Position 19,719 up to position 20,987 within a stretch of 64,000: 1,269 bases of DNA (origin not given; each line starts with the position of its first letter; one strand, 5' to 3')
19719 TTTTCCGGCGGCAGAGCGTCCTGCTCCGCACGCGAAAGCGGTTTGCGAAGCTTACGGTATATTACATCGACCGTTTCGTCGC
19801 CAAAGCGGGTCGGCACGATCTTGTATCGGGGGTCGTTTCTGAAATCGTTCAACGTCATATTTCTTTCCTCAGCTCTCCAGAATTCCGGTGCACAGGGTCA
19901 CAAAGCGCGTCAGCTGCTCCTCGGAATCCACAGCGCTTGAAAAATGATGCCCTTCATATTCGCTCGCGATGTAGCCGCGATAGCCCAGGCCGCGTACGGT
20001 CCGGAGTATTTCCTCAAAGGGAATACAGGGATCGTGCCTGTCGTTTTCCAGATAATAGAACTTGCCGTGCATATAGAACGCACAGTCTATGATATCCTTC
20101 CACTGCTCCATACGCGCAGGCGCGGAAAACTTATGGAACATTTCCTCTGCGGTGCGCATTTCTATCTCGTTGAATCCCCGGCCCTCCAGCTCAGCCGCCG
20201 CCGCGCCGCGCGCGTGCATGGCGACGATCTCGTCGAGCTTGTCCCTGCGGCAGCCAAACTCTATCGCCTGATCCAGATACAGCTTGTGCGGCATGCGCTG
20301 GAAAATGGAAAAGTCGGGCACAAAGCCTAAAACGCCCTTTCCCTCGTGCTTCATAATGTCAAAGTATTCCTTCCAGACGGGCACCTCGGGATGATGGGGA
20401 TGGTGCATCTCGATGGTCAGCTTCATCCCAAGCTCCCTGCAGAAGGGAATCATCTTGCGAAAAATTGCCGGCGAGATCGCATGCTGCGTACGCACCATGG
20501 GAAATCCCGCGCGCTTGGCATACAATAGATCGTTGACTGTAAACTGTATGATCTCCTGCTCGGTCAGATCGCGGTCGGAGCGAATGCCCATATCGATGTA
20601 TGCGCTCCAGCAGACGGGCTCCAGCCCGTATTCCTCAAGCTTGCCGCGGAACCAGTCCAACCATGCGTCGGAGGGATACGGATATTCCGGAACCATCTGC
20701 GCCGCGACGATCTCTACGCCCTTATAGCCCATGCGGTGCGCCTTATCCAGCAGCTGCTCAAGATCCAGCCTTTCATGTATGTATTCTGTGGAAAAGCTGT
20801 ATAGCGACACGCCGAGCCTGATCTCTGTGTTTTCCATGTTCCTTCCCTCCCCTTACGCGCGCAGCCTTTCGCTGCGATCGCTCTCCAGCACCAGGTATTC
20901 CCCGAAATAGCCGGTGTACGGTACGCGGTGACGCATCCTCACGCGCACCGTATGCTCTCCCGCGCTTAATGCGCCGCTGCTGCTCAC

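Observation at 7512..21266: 13-gene, ~13.7-kb operon built around a C-glycoside-deglycosidase-like alpha/beta pair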

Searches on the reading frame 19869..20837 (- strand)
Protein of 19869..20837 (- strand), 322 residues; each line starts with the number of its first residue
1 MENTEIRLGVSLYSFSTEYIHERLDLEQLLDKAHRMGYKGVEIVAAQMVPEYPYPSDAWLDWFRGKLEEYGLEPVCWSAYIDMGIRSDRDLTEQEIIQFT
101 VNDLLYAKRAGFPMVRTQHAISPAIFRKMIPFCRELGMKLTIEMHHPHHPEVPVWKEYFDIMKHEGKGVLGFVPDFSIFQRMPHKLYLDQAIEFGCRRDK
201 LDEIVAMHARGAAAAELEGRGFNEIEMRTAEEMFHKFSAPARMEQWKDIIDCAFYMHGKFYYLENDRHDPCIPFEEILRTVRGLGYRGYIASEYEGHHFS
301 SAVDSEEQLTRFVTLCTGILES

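Call 4: search_protein_families(library=pfam, proteins=[window:19869-20837:-], max_evalue=0.01)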
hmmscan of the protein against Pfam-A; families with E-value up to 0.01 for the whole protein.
window:19869-20837:- (322 aa): 1 family
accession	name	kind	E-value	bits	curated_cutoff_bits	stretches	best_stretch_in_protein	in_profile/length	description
PF01261.30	AP_endonuc_2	-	4.7e-14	53.1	31.1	1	30-304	1-234/249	Xylose isomerase-like TIM barrel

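Call 5: search_protein_families(library=ncbifam, proteins=[window:19869-20837:-], max_evalue=0.01)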
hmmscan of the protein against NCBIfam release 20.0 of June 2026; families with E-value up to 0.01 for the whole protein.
window:19869-20837:- (322 aa): 0 families

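Call 8: search_solved_structures(query=window:19869-20837:-, max_evalue=1, show_alignments=3)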
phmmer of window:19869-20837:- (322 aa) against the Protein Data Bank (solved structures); distinct sequences matched with E-value up to 1: 10.
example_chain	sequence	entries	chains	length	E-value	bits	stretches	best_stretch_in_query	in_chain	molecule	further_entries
7bvr_A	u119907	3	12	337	2.7e-59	204.5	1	5-304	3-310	AP_endonuc_2 domain-containing protein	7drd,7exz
7xrf_A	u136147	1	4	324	2.8e-59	204.5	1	5-304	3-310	AP_endonuc_2 domain-containing protein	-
9m3a_A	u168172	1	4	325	4.9e-54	187.3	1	5-305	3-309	Xylose isomerase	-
8qvc_A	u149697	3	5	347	8e-46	160.3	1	3-314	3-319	Xylose isomerase-like TIM barrel domain-containing protein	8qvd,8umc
7bvs_A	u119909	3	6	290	9.4e-34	120.6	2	7-180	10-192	Sugar phosphate isomerase/epimerase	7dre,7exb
7dnm_A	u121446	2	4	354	2.7e-33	119.1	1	5-305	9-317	AP_endonuc_2 domain-containing protein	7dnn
8qrz_A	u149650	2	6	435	1.2e-28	103.8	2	6-185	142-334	Sugar phosphate isomerase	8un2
9m3b_A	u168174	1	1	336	1.5e-22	83.8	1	6-299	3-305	P581a DgpC1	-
8z1i_A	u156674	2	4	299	0.45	13.2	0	230-297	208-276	Art22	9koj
4ovx_A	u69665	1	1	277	0.6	12.8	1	272-302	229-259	Xylose isomerase domain protein TIM barrel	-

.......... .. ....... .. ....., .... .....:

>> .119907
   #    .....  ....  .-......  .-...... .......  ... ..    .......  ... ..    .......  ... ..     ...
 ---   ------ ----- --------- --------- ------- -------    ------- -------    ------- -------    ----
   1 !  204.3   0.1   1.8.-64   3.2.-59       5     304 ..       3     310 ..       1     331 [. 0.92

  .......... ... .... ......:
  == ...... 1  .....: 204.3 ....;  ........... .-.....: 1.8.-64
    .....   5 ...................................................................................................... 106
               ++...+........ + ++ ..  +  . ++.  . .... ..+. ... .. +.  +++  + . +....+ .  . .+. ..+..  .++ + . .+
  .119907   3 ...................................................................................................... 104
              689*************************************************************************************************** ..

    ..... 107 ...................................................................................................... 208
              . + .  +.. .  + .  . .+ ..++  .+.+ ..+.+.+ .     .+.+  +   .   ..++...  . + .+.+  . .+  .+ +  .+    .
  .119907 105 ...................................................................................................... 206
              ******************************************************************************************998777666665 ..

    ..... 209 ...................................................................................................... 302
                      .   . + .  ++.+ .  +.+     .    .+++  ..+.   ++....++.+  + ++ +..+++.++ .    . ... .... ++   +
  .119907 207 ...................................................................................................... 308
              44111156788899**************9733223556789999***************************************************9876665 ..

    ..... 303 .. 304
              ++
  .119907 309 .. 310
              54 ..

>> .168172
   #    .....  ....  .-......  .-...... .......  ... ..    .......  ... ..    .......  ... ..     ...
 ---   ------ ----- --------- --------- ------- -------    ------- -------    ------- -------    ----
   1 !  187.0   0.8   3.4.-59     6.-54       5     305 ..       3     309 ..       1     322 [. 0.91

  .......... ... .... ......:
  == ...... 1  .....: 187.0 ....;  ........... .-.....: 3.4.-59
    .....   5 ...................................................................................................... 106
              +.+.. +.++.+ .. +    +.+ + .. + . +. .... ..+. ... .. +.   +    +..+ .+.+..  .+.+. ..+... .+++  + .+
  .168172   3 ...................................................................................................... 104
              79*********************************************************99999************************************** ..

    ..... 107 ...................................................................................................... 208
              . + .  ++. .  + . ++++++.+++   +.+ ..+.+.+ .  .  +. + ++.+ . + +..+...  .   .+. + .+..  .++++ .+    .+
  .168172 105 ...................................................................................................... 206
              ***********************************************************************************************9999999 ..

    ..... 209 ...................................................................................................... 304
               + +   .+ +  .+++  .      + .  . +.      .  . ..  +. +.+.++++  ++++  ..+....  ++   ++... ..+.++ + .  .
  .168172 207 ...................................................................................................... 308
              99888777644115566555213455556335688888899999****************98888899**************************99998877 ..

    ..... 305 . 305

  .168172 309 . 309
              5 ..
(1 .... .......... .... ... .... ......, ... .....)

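Call 10: list_cluster_members(proteins=[window:20856-21266:-, window:19872-20837:-, window:18107-19858:-, window:16977-18086:-, window:16006-16959:-, window:12385-13527:-, window:11339-12349:-, window:9557-10372:-, window:8612-9550:-, window:7515-8597:-])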
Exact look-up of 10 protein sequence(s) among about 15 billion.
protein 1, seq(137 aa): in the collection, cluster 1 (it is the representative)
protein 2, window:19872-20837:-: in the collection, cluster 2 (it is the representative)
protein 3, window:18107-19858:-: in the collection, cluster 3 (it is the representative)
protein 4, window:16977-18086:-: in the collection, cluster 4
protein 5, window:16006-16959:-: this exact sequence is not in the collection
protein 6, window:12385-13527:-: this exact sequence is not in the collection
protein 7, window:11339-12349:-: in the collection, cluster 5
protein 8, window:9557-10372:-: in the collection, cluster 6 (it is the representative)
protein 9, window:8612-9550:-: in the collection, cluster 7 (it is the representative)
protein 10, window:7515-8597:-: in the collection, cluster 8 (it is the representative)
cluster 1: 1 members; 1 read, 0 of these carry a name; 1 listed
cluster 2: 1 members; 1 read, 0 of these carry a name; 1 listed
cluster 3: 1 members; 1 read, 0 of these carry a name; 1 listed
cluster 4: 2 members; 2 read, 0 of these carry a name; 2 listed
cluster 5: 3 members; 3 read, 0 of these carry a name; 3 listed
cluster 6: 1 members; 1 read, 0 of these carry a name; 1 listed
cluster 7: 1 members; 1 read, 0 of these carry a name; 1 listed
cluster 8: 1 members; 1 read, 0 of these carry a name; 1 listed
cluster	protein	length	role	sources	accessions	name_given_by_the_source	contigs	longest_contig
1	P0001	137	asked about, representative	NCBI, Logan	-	-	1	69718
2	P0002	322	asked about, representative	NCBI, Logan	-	-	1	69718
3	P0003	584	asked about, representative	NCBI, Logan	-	-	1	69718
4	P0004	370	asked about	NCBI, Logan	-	-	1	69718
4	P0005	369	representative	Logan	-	-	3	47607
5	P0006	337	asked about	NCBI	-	-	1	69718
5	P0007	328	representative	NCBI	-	-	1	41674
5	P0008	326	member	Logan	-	-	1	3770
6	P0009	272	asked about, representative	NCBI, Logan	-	-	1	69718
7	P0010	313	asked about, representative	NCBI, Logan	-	-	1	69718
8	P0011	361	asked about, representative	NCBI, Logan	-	-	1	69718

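Call 51: search_protein_families(library=pfam, proteins=[L029:7727-9145:+, L029:13652-15184:+, L029:15276-17399:+, L029:17423-18619:+, L029:19702-20715:+, L038:11034-12230:+, L038:8632-9408:+, L038:6492-7664:+, L038:15779-16783:+, L038:16798-17901:+], max_evalue=0.0001)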
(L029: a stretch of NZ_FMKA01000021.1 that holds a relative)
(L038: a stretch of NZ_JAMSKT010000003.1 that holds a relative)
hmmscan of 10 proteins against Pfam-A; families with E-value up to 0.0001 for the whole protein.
L029:7727-9145:+ (472 aa): 2 families
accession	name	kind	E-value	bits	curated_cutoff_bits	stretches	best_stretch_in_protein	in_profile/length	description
PF13347.12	MFS_2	-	7.2e-94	315.2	27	1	36-452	2-427/427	MFS/sugar transport protein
PF07690.21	MFS_1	-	9.5e-15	54.8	33.4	1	39-396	4-343/347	Major Facilitator Superfamily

L029:13652-15184:+ (510 aa): 9 families
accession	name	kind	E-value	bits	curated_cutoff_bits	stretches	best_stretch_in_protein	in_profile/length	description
PF00890.30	FAD_binding_2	-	6.8e-48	164.3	20.4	1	37-480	2-406/414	FAD binding domain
PF12831.13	FAD_oxidored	-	4.3e-14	53.1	27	1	37-225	2-146/416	FAD dependent oxidoreductase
PF03486.20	HI0933_like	-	1.6e-13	51.2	50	1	36-470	2-217/244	HI0933-like protein Rossmann domain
PF01266.30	DAO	-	2.6e-13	50.7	27.9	1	37-232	2-209/353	FAD dependent oxidoreductase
PF07992.20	Pyr_redox_2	-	1.9e-08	34.5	26.1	0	134-238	154-248/291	Pyridine nucleotide-disulphide oxidoreductase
PF01946.23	Thi4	-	5.9e-08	32.7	26.2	1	30-76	13-60/235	Thi4 family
PF01494.25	FAD_binding_3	-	1e-07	32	22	0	168-238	102-172/349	FAD binding domain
PF13450.12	NAD_binding_8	-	1.7e-06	28.7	21.9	1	42-73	4-35/68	NAD(P)-binding Rossmann-like domain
PF01593.30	Amino_oxidase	-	7.8e-05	22.6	19.8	0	171-230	209-260/443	Flavin containing amine oxidoreductase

L029:15276-17399:+ (707 aa): 21 families
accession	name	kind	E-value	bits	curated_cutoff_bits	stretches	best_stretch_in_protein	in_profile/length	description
PF07992.20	Pyr_redox_2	-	1.9e-34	119.9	26.1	1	314-604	1-291/291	Pyridine nucleotide-disulphide oxidoreductase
PF13510.11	Fer2_4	-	2.9e-18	66.1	22.8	1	1-76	3-81/82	2Fe-2S iron-sulfur cluster binding domain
PF14691.11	Fer4_20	-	8.6e-18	64.6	25.8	1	223-297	31-108/113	Dihydroprymidine dehydrogenase domain II, 4Fe-4S cluster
PF10588.14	NADH-G_4Fe-4S_3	-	3e-13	49.5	27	1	83-121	1-39/40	NADH-ubiquinone oxidoreductase-G iron-sulfur binding region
PF22117.2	Fer4_Nqo3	-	1.6e-09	38.3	27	1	137-203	2-65/67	NADH-quinone oxidoreductase subunit 3, ferredoxin-like domain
PF00070.33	Pyr_redox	-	2.3e-09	38.1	22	0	315-348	1-34/82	Pyridine nucleotide-disulphide oxidoreductase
PF13450.12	NAD_binding_8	-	3.9e-09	37.1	21.9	1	318-354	1-37/68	NAD(P)-binding Rossmann-like domain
PF13738.12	Pyr_redox_3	-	2.4e-08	34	30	0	439-588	163-305/305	Pyridine nucleotide-disulphide oxidoreductase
PF12838.12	Fer4_7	-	2.4e-07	31.5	27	1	145-202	1-51/52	4Fe-4S dicluster domain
PF12831.13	FAD_oxidored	-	9e-07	29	27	1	316-353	2-39/416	FAD dependent oxidoreductase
PF01262.27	AlaDh_PNT_C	-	1.1e-06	28.6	23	0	442-487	30-69/214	Alanine dehydrogenase/PNT, C-terminal domain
PF01266.30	DAO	-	5.1e-06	26.7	27.9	1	315-346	1-32/353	FAD dependent oxidoreductase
PF03486.20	HI0933_like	-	8.7e-06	25.8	50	0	315-349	2-36/244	HI0933-like protein Rossmann domain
PF14697.11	Fer4_21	-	8.8e-06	26.2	35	1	142-204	4-57/59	4Fe-4S dicluster domain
PF00890.30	FAD_binding_2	-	1e-05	25.4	20.4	0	316-350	2-36/414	FAD binding domain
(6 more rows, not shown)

L029:17423-18619:+ (398 aa): 9 families
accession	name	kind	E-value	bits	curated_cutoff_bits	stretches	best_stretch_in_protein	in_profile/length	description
PF10589.14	NADH_4Fe-4S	-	2.3e-16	59.8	23.5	1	235-306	14-85/85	NADH-ubiquinone oxidoreductase-F iron-sulfur binding region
PF00037.32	Fer4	-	5.3e-11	42.3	21.1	1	323-346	1-24/24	4Fe-4S binding domain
PF13237.11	Fer4_10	-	2.2e-08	34.4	25.5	1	323-370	2-52/53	4Fe-4S dicluster domain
PF12838.12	Fer4_7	-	6.9e-08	33.3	27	1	330-374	2-52/52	4Fe-4S dicluster domain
PF12837.12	Fer4_6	-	1.7e-07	31.3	25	1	323-345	2-24/24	4Fe-4S binding domain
PF13187.11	Fer4_9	-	3.3e-07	30.7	27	1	330-374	2-51/52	4Fe-4S dicluster domain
PF14697.11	Fer4_21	-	3.4e-06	27.5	35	0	324-346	35-58/59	4Fe-4S dicluster domain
PF12797.12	Fer4_2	-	6.5e-06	26.2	24.5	1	323-342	3-22/22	4Fe-4S binding domain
PF13484.11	Fer4_16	-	8.4e-06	26.9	30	0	330-348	2-20/66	4Fe-4S double cluster binding domain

L029:19702-20715:+ (337 aa): 1 family
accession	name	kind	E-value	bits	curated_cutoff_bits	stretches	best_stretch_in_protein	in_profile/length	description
PF01515.24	PTA_PTB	-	8.1e-84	282.1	24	1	4-324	2-317/319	Phosphate acetyl/butaryl transferase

L038:11034-12230:+ (398 aa): 1 family
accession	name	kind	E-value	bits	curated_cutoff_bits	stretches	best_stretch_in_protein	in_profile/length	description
PF07690.21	MFS_1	-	2e-38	132.7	33.4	2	22-200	3-182/347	Major Facilitator Superfamily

L038:8632-9408:+ (258 aa): 2 families
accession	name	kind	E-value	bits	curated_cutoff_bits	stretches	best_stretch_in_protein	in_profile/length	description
PF01418.23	HTH_6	-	8.9e-06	26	28.3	1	23-74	21-72/77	Helix-turn-helix domain, rpiR family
PF01380.27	SIS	-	5.2e-05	23.5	25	1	154-244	30-123/131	SIS domain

L038:6492-7664:+ (390 aa): 1 family
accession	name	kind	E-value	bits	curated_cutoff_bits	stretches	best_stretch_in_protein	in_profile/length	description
PF00155.27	Aminotran_1_2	-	1.9e-39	136.3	19.7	1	32-374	10-357/361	Aminotransferase class I and II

L038:15779-16783:+ (334 aa): 1 family
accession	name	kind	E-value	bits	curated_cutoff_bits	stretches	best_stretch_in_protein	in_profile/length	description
PF01515.24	PTA_PTB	-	3.5e-87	293.2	24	1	4-324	2-317/319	Phosphate acetyl/butaryl transferase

L038:16798-17901:+ (367 aa): 2 families
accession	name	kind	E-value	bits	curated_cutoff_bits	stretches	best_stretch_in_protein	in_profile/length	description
PF00871.23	Acetate_kinase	-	2.6e-18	66.3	22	1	154-313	178-340/392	Acetokinase family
PF01869.26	BcrAD_BadFG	-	6.9e-05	22.9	31.5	0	256-317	181-242/271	BadF/BadG/BcrA/BcrD ATPase family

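Call 59: search_protein_families(library=pfam, proteins=[L103:1455-2489:+, L103:2930-4036:+, L089:8465-9325:+, L089:12126-12860:+, L089:13960-16473:+, L089:16504-17265:+, L106:103-1062:+, L106:4206-6341:+, L106:6381-7838:+, L091:769-1500:+], max_evalue=0.0001)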
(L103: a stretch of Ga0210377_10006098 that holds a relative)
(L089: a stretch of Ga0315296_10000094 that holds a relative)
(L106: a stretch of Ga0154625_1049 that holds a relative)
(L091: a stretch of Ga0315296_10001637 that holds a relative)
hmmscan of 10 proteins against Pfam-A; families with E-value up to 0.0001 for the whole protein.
L103:1455-2489:+ (344 aa): 1 family
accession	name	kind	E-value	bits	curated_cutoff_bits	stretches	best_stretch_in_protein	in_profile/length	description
PF01515.24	PTA_PTB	-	2.1e-105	353.1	24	1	16-337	2-318/319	Phosphate acetyl/butaryl transferase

L103:2930-4036:+ (368 aa): 2 families
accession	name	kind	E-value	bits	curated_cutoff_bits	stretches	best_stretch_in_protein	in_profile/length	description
PF00871.23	Acetate_kinase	-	7.4e-21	74.7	22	1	167-317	188-341/392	Acetokinase family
PF01869.26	BcrAD_BadFG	-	7.1e-05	22.9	31.5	0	166-323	121-245/271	BadF/BadG/BcrA/BcrD ATPase family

L089:8465-9325:+ (286 aa): 1 family
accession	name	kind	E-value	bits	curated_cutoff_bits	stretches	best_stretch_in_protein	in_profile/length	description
PF02463.25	SMC_N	-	1.3e-06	28.4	40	1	100-231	135-216/220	RecF/RecN/SMC N terminal domain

L089:12126-12860:+ (244 aa): 3 families
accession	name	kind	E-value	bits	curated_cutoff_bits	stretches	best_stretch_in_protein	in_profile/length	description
PF01614.24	IclR_C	-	2.3e-16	60.3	24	1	84-238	8-174/174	Bacterial transcriptional regulator IclR C-terminal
PF09339.16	HTH_IclR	-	6.8e-09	35.8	22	1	11-60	1-52/52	IclR helix-turn-helix domain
PF12802.13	MarR_2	-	1e-05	26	27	1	27-61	21-57/61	MarR family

L089:13960-16473:+ (837 aa): 2 families
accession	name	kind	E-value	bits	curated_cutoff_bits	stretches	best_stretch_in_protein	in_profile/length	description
PF02901.20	PFL-like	-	1.2e-158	530.2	24.3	1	23-677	3-627/647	Pyruvate formate lyase-like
PF01228.26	Gly_radical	-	1.1e-29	103.5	22.2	1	719-819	5-106/106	Glycine radical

L089:16504-17265:+ (253 aa): 4 families
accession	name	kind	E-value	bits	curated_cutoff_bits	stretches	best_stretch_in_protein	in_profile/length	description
PF00005.33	ABC_tran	-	1.1e-31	110.7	25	1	21-180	2-136/137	ABC transporter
PF12399.14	BCA_ABC_TP_C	-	6e-09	35.8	25.5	1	229-253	1-25/27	Branched-chain amino acid ATP-binding cassette transporter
PF13304.12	AAA_21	-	1.3e-08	35.7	27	0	33-53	2-22/304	AAA domain, putative AbiEii toxin, Type IV TA system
PF13555.12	AAA_29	-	1.1e-05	25.5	27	1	23-60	15-51/61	P-loop containing region of AAA domain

L106:103-1062:+ (319 aa): 1 family
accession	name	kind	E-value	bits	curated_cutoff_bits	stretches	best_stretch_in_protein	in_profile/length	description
PF00871.23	Acetate_kinase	-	5.6e-21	75.1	22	1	115-268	185-341/392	Acetokinase family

L106:4206-6341:+ (711 aa): 21 families
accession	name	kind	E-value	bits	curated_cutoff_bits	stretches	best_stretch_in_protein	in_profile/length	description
PF07992.20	Pyr_redox_2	-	4.8e-35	121.8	26.1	1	326-617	2-291/291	Pyridine nucleotide-disulphide oxidoreductase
PF14691.11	Fer4_20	-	8.2e-16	58.3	25.8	1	234-309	31-109/113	Dihydroprymidine dehydrogenase domain II, 4Fe-4S cluster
PF13510.11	Fer2_4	-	2.1e-14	53.7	22.8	1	13-87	4-81/82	2Fe-2S iron-sulfur cluster binding domain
PF13450.12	NAD_binding_8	-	8.9e-12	45.6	21.9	1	329-364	1-36/68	NAD(P)-binding Rossmann-like domain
PF01266.30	DAO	-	1.6e-10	41.5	27.9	1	326-360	1-35/353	FAD dependent oxidoreductase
PF00070.33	Pyr_redox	-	2.8e-09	37.8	22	0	326-357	1-32/82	Pyridine nucleotide-disulphide oxidoreductase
PF22117.2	Fer4_Nqo3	-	7.9e-09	36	27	1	149-216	2-66/67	NADH-quinone oxidoreductase subunit 3, ferredoxin-like domain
PF12838.12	Fer4_7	-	7e-08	33.3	27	1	157-214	1-51/52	4Fe-4S dicluster domain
PF01593.30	Amino_oxidase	-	8.7e-08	32.3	19.8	1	335-363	2-30/443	Flavin containing amine oxidoreductase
PF10588.14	NADH-G_4Fe-4S_3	-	1e-07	31.8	27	1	94-131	1-38/40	NADH-ubiquinone oxidoreductase-G iron-sulfur binding region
PF00890.30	FAD_binding_2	-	1.5e-07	31.4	20.4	1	327-361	2-36/414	FAD binding domain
PF13237.11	Fer4_10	-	2.1e-07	31.2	25.5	1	152-212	3-53/53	4Fe-4S dicluster domain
PF13738.12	Pyr_redox_3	-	6.9e-07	29.2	30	0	443-601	156-305/305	Pyridine nucleotide-disulphide oxidoreductase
PF13187.11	Fer4_9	-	8.9e-07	29.3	27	1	157-214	1-50/52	4Fe-4S dicluster domain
PF01494.25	FAD_binding_3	-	1e-06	28.7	22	1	327-356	4-33/349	FAD binding domain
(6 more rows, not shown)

L106:6381-7838:+ (485 aa): 7 families
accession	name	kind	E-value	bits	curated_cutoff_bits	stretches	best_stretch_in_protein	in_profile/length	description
PF00890.30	FAD_binding_2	-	7.9e-59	200.3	20.4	1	7-453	1-407/414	FAD binding domain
PF03486.20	HI0933_like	-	2.1e-12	47.4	50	2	138-442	108-217/244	HI0933-like protein Rossmann domain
PF01266.30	DAO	-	6.5e-11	42.8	27.9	1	7-201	1-207/353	FAD dependent oxidoreductase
PF12831.13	FAD_oxidored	-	4.9e-09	36.4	27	1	7-197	1-145/416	FAD dependent oxidoreductase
PF07992.20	Pyr_redox_2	-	7.2e-07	29.3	26.1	1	7-200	2-111/291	Pyridine nucleotide-disulphide oxidoreductase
PF01946.23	Thi4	-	3.5e-05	23.6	26.2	0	4-47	16-61/235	Thi4 family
PF01134.28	GIDA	-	6.7e-05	22.6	22.1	0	7-40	1-32/391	Glucose inhibited division protein A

L091:769-1500:+ (243 aa): 26 families (the best 25 are shown)
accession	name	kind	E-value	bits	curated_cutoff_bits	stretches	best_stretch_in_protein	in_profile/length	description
PF07719.23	TPR_2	-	8.2e-36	119.6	27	2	46-76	4-34/34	Tetratricopeptide repeat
PF00515.34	TPR_1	-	1.8e-34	116.5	27.8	2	119-151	2-34/34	Tetratricopeptide repeat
PF13414.12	TPR_11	-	7.1e-34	115.7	26.8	3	52-87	3-38/42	TPR repeat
PF13431.12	TPR_17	-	7.3e-32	107.4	24.4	2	65-90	1-26/34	Tetratricopeptide repeat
PF13181.12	TPR_8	-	1.3e-31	106.4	25.7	2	119-151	2-34/34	Tetratricopeptide repeat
PF13432.12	TPR_16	-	1.6e-25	89.6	32.7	3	17-76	5-64/65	Tetratricopeptide repeat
PF13424.12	TPR_12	-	7.1e-22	77.8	30.1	2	119-181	4-74/77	Tetratricopeptide repeat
PF13428.12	TPR_14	-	9.1e-21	72.7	23.5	2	45-84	3-42/44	Tetratricopeptide repeat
PF14559.12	TPR_19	-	2.6e-18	66.6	25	1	100-155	7-62/68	Tetratricopeptide repeat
PF13371.12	TPR_9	-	5.8e-17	61.9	35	1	18-79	4-65/73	Tetratricopeptide repeat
PF13174.12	TPR_6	-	7.2e-14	51.8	26.3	0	120-150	2-32/33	Tetratricopeptide repeat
PF23914.1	TPR_CcmH_CycH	-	7.8e-14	52.2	42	1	38-144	45-147/158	Cytochrome c-type biogenesis protein H TPR domain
PF12895.13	ANAPC3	-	2.2e-13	50.7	27.2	1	101-176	6-80/82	Anaphase-promoting complex, cyclosome, subunit 3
PF01239.28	PPTA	-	1.7e-11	43.5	29.5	0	59-86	1-28/32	Protein prenyltransferase alpha subunit repeat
PF20308.4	TPR-S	-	5.7e-09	36.9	27.6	0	25-123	2-94/102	Tetratricopeptide Repeats-Sensor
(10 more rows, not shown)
